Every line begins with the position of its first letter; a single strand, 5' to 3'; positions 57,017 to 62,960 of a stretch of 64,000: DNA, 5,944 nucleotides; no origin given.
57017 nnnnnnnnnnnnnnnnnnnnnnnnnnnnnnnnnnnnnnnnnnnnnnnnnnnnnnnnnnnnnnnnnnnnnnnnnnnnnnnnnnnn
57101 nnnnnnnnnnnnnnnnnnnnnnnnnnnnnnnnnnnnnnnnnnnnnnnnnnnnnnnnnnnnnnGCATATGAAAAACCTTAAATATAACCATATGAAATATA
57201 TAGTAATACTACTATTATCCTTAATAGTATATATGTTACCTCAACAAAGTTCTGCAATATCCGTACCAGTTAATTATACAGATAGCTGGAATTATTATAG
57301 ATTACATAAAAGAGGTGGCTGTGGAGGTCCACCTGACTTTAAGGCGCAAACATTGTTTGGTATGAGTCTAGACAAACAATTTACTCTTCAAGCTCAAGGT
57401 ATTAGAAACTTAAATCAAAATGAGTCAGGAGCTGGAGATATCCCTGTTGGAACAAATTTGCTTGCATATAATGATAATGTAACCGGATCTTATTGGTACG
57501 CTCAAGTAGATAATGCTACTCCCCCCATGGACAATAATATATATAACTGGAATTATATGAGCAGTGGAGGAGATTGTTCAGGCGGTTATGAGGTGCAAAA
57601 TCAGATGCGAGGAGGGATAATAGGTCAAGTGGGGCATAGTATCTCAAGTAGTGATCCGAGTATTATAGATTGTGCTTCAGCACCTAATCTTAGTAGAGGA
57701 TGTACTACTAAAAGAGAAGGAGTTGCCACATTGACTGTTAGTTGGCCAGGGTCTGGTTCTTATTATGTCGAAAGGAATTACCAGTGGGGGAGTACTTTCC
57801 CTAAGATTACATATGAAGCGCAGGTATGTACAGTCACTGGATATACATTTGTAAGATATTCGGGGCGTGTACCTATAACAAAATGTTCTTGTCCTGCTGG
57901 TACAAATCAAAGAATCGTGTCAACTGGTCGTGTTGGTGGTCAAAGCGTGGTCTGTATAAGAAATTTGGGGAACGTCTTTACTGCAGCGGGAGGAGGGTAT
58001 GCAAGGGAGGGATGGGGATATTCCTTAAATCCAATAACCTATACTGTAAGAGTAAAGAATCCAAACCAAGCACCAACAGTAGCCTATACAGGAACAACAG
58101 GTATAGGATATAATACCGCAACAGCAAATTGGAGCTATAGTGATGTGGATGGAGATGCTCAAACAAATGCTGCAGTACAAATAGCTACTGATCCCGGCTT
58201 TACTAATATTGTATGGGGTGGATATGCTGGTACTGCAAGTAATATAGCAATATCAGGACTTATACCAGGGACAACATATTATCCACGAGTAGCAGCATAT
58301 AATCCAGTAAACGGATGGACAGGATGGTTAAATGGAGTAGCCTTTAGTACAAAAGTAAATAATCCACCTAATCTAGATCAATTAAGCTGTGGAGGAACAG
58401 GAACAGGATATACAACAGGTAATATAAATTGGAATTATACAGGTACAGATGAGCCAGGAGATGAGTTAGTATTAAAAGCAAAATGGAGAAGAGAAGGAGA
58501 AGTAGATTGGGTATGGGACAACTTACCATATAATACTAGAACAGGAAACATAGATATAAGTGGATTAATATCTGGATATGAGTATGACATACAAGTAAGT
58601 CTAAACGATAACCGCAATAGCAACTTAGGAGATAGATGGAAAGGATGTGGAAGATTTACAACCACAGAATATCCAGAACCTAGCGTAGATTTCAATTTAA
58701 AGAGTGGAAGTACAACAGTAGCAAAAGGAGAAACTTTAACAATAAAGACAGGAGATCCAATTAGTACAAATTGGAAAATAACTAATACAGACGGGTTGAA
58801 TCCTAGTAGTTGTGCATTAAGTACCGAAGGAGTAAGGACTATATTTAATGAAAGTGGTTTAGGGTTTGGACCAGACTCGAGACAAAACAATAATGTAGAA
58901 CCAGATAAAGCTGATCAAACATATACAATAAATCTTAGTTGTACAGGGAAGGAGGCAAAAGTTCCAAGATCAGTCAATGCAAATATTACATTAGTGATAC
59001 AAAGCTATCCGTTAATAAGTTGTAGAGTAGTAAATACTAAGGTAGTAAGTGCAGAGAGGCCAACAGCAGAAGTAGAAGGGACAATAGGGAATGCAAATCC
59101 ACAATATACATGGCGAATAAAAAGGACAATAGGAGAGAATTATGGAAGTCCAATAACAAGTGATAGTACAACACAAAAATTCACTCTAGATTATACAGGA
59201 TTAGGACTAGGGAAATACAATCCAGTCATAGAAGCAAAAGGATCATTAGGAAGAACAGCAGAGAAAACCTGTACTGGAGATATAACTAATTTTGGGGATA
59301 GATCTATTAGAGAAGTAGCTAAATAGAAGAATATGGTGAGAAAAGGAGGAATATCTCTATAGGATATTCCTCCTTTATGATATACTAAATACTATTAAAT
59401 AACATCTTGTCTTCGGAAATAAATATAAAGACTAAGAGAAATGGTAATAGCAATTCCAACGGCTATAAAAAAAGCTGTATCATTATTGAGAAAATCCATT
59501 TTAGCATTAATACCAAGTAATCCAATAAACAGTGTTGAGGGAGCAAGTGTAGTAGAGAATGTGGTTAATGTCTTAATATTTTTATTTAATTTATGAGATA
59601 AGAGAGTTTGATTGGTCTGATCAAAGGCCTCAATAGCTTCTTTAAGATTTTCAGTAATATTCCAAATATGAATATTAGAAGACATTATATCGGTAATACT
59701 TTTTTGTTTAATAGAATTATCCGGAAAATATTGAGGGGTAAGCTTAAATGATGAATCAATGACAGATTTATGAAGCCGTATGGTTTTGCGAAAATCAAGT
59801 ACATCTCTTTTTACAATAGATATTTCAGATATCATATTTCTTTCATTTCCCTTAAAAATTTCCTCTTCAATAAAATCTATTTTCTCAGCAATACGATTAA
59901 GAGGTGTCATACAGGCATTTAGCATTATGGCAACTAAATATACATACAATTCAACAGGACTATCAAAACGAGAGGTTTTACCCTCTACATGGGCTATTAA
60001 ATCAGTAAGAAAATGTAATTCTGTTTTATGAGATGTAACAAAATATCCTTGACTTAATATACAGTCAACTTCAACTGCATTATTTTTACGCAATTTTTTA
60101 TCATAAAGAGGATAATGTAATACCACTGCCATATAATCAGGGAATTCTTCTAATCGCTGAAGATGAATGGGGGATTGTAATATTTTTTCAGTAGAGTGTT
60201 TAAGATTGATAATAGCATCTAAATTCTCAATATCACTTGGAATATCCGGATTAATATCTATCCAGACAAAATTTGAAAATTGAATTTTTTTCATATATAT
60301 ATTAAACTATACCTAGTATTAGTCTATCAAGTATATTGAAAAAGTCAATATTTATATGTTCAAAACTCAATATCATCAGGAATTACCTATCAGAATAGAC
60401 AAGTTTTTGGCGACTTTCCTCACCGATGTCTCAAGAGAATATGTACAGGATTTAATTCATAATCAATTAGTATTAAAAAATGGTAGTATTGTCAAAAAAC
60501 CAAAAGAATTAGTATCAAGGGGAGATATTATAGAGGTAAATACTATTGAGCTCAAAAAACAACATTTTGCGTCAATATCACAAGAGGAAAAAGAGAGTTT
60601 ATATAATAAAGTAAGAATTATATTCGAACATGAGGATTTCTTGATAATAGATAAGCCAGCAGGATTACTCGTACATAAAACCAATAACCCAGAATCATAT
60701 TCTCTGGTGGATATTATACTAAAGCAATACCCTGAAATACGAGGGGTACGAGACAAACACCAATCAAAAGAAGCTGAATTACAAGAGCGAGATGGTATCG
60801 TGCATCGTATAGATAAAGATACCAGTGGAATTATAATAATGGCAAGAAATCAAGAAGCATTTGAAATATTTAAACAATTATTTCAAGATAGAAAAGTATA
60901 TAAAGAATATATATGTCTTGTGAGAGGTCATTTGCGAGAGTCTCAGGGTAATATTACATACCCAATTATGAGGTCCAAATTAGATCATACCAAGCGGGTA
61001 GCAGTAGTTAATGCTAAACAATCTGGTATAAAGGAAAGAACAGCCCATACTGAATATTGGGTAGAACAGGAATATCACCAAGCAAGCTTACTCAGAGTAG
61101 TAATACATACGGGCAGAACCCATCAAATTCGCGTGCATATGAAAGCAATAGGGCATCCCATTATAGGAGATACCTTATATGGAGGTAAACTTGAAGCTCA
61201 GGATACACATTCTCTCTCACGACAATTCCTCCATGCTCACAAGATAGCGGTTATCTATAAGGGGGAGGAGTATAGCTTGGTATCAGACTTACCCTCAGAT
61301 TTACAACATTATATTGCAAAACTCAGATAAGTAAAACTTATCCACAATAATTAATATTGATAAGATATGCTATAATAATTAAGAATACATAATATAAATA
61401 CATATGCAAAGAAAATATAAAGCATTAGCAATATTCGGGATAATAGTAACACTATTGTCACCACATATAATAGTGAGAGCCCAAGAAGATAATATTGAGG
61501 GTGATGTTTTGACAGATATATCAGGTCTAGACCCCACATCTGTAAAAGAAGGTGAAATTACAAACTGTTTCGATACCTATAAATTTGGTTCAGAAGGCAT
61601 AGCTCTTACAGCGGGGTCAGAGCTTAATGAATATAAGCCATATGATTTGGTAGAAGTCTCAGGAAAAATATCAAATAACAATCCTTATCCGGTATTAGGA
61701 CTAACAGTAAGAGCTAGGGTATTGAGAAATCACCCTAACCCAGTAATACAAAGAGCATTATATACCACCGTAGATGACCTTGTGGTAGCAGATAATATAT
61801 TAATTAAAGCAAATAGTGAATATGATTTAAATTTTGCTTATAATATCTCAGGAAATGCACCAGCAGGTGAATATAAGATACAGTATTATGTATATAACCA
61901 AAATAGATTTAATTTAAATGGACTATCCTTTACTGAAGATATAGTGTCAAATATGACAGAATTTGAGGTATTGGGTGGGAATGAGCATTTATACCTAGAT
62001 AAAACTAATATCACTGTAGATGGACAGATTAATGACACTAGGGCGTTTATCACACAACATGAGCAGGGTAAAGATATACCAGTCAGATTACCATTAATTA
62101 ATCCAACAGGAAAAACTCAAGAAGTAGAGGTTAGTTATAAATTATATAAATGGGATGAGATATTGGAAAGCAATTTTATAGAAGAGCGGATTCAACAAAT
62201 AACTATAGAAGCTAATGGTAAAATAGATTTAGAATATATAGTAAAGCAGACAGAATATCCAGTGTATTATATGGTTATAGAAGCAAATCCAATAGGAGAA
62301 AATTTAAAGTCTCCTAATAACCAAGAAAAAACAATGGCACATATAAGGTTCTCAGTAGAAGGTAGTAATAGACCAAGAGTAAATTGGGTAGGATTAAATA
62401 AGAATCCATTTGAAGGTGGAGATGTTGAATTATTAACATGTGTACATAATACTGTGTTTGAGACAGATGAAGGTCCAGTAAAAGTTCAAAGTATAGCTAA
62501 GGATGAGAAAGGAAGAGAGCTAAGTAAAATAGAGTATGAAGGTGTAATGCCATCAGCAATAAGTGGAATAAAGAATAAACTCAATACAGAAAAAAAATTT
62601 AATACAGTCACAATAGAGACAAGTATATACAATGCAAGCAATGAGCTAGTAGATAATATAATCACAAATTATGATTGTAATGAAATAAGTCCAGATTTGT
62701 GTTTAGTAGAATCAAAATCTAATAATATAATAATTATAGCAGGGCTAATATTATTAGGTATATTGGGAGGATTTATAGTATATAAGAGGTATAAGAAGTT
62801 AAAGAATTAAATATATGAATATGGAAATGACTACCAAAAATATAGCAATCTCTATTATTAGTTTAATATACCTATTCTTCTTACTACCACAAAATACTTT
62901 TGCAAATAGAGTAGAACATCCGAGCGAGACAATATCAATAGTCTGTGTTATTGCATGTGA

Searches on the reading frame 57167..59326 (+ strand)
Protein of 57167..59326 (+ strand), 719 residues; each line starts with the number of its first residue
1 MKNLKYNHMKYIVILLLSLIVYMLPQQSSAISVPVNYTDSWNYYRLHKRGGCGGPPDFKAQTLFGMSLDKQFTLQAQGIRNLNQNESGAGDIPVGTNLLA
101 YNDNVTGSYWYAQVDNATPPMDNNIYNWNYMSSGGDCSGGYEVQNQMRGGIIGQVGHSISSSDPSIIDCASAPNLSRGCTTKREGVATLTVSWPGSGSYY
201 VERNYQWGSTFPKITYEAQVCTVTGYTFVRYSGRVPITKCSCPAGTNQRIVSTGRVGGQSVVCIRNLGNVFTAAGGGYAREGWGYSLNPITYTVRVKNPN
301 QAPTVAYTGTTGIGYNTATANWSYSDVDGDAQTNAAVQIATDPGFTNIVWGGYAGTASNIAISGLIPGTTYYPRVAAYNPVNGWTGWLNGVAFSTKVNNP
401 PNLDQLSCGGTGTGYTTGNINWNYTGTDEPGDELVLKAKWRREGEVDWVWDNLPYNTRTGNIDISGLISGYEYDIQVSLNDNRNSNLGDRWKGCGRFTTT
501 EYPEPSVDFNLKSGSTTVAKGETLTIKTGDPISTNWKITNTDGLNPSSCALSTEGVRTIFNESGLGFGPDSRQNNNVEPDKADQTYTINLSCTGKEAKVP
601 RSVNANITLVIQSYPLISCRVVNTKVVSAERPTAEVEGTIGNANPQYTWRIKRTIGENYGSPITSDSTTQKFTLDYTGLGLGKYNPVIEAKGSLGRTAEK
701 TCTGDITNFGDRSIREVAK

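Call 10: search_protein_families(library=pfam, proteins=[window:57167-59326:+], max_evalue=0.01)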
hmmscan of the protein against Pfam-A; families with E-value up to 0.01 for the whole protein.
window:57167-59326:+ (719 aa): 1 family
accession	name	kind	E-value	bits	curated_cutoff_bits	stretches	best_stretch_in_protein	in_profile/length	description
PF00041.27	fn3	-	0.0017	18.9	25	0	312-379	10-70/84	Fibronectin type III domain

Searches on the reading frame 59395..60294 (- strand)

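Call 10: search_protein_families(library=pfam, proteins=[window:59395-60294:-], max_evalue=0.01)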
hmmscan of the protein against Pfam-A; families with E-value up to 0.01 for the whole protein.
window:59395-60294:- (299 aa): 1 family
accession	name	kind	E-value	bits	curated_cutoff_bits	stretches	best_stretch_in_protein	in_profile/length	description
PF01544.23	CorA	-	3.2e-35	122.3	27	1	8-295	3-292/292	CorA-like Mg2+ transporter protein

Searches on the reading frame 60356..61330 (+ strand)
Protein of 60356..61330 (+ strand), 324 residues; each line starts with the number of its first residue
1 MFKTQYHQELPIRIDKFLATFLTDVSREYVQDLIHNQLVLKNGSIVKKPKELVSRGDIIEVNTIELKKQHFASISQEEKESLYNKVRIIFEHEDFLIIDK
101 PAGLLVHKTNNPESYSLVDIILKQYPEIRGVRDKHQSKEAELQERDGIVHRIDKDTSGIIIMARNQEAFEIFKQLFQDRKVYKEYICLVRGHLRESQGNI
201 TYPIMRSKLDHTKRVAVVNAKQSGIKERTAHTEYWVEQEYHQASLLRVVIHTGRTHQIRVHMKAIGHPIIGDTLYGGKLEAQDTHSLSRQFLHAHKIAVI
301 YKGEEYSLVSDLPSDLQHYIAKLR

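Call 10: search_protein_families(library=pfam, proteins=[window:60356-61330:+], max_evalue=0.01)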
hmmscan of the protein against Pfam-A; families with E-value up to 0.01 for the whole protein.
window:60356-61330:+ (324 aa): 2 families
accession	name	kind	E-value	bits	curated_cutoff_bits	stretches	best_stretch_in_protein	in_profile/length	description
PF00849.27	PseudoU_synth_2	-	2.4e-30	106.2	26.8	1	94-263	1-151/152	RNA pseudouridylate synthase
PF01479.30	S4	-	9.7e-07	28.9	22.8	1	13-59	2-48/48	S4 domain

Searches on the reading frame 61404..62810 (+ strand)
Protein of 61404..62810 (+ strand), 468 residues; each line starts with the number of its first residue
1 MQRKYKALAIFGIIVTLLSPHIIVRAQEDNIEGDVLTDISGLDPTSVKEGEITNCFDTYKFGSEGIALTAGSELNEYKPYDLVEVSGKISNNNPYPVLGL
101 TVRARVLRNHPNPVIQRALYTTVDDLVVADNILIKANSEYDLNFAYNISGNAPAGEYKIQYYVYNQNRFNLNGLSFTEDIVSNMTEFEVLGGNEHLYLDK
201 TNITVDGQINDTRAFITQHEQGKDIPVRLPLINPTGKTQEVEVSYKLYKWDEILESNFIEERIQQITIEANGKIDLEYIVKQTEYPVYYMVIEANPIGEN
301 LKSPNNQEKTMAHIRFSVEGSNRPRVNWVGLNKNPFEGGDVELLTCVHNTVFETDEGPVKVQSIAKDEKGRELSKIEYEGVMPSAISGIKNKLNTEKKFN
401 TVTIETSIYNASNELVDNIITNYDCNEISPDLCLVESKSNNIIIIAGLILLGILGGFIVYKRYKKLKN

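Call 10: search_protein_families(library=pfam, proteins=[window:61404-62810:+], max_evalue=0.01)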
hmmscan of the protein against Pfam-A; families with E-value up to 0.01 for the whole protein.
window:61404-62810:+ (468 aa): 0 families

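Call 48: find_encoding_contigs(protein=window:61404-62810:+, flank=10000, max_places=3)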
Protein window:61404-62810:+ (468 aa): 1 contig read that carries it; 1 place shown.
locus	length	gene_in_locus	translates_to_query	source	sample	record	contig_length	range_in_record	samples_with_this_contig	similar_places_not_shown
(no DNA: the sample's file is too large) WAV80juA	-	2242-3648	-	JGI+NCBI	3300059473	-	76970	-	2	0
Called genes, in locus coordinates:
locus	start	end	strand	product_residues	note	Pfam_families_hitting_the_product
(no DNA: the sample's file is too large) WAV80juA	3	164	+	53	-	?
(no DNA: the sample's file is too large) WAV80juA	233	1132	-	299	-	PF01544:CorA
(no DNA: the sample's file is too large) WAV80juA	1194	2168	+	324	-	PF01479:S4 (weak), PF00849:PseudoU_synth_2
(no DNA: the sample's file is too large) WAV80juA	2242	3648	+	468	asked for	-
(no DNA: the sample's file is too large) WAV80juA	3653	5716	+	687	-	PF00041:fn3 (weak), PF25788:Ig_Rha78A_N (weak)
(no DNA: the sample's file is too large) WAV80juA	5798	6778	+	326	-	PF01073:3Beta_HSD, PF01370:Epimerase, PF02719:Polysacc_synt_2, PF04321:RmlD_sub_bind, PF07993:NAD_binding_4, PF16363:GDP_Man_Dehyd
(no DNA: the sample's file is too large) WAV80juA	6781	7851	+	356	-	PF00483:NTP_transferase, PF12804:NTP_transf_3 (weak), PF25084:LbH_EIF2B (weak), PF25087:GMPPB_C (weak)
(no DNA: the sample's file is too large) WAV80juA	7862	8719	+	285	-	PF00483:NTP_transferase, PF12804:NTP_transf_3 (weak)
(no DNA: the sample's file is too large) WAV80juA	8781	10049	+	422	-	PF05697:Trigger_N, PF00254:FKBP_C, PF05698:Trigger_C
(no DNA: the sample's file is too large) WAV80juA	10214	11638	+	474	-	PF03772:Competence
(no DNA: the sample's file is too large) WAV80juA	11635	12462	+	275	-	PF00753:Lactamase_B, PF12706:Lactamase_B_2 (weak)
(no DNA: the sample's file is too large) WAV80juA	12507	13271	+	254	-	PF01978:TrmB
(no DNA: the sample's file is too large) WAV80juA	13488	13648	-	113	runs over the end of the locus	PF00453:Ribosomal_L20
